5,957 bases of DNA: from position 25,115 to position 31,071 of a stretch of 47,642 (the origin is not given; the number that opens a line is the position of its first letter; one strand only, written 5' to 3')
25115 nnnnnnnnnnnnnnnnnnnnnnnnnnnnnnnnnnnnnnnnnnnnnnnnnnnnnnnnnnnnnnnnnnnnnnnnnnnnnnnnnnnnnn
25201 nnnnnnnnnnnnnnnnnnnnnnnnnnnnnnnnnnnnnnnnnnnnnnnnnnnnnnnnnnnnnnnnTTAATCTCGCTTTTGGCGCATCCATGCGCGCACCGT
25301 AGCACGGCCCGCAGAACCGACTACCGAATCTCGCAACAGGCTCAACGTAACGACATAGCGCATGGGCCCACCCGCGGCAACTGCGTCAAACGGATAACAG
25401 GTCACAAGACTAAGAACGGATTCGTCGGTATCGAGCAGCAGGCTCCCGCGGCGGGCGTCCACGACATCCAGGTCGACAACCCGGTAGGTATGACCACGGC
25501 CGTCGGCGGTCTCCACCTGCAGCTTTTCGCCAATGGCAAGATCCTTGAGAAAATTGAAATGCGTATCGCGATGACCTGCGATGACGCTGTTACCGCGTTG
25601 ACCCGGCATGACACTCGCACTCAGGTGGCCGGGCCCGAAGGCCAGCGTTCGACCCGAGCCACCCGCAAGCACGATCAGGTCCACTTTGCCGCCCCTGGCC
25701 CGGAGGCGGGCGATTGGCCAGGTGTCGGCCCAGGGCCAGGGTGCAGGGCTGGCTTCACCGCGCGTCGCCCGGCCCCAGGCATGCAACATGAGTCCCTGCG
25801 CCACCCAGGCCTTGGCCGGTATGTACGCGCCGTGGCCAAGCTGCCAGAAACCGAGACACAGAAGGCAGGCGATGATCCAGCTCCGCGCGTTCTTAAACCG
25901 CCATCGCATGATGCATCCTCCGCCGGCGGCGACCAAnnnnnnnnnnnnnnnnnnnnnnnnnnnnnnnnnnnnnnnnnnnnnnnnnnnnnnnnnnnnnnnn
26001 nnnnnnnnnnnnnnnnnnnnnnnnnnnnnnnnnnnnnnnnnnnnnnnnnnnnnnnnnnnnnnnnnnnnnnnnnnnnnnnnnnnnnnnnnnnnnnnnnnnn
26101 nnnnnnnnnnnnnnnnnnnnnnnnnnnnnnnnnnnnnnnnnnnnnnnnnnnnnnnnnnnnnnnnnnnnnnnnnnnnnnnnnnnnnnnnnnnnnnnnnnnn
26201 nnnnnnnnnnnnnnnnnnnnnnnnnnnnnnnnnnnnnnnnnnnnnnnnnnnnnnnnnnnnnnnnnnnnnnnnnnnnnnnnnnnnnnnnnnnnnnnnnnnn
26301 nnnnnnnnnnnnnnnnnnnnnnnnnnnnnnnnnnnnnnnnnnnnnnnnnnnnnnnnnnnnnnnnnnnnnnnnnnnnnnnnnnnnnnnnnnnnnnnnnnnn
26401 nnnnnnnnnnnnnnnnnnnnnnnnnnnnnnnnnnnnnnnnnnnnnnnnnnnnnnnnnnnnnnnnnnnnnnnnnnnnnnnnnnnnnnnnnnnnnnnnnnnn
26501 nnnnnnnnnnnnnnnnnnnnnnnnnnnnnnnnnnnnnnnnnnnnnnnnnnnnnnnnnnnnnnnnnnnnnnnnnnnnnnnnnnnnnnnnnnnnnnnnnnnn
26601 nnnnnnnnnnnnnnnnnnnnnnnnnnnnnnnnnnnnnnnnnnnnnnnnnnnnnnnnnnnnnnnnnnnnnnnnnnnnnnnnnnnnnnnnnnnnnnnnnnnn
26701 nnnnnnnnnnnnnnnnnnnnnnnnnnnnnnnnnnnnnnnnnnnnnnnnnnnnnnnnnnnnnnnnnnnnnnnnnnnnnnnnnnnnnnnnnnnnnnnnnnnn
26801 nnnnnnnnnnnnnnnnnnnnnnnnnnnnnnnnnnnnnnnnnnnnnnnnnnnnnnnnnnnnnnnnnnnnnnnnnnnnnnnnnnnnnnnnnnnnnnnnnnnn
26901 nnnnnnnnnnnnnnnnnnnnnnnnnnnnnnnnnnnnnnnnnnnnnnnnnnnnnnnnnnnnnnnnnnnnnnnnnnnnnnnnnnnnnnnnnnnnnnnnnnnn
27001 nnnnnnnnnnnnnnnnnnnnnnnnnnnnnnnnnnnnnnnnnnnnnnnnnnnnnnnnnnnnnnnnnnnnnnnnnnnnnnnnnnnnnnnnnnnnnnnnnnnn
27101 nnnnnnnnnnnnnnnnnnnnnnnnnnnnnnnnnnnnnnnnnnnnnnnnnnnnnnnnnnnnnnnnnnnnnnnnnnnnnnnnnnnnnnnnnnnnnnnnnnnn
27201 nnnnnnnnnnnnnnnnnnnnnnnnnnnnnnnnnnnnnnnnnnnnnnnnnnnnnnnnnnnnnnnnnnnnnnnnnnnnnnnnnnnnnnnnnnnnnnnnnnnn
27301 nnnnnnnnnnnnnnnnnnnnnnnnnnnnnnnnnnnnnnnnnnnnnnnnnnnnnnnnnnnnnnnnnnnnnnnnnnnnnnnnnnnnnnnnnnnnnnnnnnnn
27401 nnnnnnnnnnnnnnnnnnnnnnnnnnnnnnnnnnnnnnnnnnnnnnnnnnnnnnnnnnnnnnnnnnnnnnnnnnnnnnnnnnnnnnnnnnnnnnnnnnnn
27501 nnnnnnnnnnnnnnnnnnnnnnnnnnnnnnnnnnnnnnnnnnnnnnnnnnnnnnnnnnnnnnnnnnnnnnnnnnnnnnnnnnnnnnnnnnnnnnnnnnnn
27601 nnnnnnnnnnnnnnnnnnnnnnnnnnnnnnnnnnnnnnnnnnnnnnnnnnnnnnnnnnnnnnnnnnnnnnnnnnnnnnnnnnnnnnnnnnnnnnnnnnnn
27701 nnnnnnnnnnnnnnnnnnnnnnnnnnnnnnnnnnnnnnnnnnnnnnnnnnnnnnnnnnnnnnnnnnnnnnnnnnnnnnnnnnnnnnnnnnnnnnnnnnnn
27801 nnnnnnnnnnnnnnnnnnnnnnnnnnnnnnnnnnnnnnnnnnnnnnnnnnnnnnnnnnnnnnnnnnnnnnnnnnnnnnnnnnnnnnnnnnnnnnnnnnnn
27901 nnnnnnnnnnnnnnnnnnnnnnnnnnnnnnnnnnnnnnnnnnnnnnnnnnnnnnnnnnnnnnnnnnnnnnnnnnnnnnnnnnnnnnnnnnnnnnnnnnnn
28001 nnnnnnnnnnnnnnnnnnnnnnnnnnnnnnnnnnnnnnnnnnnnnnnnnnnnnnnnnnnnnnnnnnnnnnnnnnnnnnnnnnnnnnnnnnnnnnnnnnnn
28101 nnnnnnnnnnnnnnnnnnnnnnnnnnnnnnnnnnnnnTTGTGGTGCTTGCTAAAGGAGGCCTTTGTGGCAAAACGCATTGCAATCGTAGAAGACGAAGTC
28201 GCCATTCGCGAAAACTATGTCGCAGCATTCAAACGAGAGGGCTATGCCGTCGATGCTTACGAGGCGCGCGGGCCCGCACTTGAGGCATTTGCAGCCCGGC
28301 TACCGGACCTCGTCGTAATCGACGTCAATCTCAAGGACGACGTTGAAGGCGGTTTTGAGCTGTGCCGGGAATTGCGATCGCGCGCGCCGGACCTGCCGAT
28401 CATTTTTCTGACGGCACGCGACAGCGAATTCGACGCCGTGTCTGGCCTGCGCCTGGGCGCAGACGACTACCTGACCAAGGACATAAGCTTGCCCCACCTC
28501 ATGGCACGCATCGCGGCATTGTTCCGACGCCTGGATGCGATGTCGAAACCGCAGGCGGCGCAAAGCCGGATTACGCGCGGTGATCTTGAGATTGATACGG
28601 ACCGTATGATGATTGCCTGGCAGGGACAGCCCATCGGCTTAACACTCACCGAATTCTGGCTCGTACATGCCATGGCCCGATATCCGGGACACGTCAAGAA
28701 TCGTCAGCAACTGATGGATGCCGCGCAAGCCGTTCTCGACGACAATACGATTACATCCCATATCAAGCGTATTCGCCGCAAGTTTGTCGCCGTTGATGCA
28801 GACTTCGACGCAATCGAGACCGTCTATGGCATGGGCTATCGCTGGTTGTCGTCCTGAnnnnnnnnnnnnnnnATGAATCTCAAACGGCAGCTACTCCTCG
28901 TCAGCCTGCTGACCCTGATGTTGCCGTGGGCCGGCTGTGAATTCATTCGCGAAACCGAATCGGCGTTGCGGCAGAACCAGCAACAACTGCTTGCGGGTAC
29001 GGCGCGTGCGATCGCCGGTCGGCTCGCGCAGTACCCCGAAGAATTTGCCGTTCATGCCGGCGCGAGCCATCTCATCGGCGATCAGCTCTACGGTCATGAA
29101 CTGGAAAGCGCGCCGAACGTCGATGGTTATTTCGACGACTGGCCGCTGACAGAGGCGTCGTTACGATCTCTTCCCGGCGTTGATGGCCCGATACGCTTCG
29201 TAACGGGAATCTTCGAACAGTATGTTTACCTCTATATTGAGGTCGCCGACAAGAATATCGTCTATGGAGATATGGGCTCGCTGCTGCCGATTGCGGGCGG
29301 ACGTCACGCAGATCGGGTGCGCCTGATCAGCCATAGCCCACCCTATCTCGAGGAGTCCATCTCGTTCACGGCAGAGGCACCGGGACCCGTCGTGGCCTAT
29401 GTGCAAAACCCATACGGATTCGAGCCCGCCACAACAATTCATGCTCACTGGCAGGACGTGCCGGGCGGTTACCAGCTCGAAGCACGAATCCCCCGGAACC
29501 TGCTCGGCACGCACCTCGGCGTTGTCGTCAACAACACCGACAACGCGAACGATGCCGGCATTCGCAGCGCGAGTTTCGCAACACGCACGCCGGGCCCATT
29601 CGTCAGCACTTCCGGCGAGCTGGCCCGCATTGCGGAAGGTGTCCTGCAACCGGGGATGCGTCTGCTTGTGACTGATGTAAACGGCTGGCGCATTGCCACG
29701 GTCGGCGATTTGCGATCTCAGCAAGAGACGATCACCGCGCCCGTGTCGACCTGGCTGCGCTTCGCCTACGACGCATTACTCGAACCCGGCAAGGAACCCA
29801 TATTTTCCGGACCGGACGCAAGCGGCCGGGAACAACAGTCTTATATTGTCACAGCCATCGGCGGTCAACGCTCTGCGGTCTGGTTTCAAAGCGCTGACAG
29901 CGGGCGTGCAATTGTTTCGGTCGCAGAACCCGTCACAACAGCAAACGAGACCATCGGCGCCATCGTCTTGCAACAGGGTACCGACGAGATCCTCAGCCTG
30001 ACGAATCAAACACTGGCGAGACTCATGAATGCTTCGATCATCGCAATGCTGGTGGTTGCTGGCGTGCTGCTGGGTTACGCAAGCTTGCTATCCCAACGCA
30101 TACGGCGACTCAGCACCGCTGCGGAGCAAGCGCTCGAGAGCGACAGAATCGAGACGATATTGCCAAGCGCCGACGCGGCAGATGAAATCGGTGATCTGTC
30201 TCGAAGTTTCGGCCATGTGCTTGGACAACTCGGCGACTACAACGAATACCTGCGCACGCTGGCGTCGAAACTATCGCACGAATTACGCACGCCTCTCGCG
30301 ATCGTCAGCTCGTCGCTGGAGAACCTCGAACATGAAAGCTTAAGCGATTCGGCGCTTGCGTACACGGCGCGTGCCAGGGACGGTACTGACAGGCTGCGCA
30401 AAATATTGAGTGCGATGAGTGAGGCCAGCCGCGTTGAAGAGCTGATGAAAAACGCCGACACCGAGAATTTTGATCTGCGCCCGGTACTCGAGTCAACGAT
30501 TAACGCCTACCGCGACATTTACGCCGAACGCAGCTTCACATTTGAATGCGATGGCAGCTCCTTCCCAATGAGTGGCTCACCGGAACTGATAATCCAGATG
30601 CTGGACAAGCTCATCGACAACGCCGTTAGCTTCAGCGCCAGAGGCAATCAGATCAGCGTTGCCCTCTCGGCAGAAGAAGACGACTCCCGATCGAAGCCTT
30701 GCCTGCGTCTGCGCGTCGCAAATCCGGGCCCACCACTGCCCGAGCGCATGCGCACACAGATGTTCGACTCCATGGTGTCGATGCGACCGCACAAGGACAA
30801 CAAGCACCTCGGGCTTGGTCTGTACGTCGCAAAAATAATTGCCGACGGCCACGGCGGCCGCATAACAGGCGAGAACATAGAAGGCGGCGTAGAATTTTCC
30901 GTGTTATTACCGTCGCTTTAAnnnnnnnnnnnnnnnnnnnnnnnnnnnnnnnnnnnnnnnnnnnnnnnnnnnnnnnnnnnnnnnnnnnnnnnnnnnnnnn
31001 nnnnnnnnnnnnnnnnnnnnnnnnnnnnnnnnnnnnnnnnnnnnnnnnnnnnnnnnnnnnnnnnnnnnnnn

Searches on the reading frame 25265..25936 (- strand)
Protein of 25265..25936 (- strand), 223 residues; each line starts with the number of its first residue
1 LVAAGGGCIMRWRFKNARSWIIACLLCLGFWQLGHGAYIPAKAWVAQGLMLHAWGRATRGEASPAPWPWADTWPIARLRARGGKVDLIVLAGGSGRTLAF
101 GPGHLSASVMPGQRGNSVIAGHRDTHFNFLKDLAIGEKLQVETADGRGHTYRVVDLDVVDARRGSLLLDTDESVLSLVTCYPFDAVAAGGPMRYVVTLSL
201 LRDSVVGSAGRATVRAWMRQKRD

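Call 50: search_protein_families(library=pfam, proteins=[window:25265-25936:-], max_evalue=0.00001)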
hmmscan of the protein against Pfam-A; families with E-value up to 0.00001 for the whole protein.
window:25265-25936:- (223 aa): 1 family
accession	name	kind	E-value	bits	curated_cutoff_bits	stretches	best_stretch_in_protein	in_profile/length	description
PF04203.18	Sortase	-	2.3e-26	92.4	26.6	1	84-197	7-121/125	Sortase domain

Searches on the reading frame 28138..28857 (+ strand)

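Call 50: search_protein_families(library=pfam, proteins=[window:28138-28857:+], max_evalue=0.00001)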
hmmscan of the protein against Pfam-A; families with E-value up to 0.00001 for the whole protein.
window:28138-28857:+ (239 aa): 2 families
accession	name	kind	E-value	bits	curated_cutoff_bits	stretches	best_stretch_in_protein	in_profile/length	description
PF00072.30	Response_reg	-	6.8e-25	87.8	30.2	1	14-125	1-110/111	Response regulator receiver domain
PF00486.34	Trans_reg_C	-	2e-14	53.8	26.2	1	163-235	1-76/77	Transcriptional regulatory protein, C terminal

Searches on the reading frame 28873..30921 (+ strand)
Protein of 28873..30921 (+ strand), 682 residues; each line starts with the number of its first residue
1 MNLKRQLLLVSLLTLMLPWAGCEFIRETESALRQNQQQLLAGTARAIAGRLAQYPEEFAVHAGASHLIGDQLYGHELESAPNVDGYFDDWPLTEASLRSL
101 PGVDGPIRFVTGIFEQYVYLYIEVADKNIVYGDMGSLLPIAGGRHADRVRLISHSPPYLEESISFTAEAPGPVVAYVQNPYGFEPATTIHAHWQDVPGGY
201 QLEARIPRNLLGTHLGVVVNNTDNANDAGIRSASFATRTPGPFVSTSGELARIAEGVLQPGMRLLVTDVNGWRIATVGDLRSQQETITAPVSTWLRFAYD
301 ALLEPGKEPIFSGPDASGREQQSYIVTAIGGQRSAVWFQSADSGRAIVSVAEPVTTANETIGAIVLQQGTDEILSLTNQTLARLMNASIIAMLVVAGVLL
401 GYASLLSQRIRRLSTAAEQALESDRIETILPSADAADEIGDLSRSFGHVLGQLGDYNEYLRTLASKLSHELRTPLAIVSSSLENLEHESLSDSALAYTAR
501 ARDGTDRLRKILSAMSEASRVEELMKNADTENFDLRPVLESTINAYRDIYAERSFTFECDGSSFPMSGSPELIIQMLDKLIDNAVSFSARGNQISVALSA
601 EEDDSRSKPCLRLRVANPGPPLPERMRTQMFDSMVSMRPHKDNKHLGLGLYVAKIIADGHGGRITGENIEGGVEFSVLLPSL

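Call 50: search_protein_families(library=pfam, proteins=[window:28873-30921:+], max_evalue=0.00001)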
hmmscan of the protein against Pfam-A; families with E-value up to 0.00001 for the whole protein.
window:28873-30921:+ (682 aa): 2 families
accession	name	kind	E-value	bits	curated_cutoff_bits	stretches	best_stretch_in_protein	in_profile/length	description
PF02518.31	HATPase_c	-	3e-13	50.6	26.4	1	570-680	3-108/111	Histidine kinase-, DNA gyrase B-, and HSP90-like ATPase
PF00512.31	HisKA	-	1.2e-09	38.5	26.9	1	460-523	2-65/66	His Kinase A (phospho-acceptor) domain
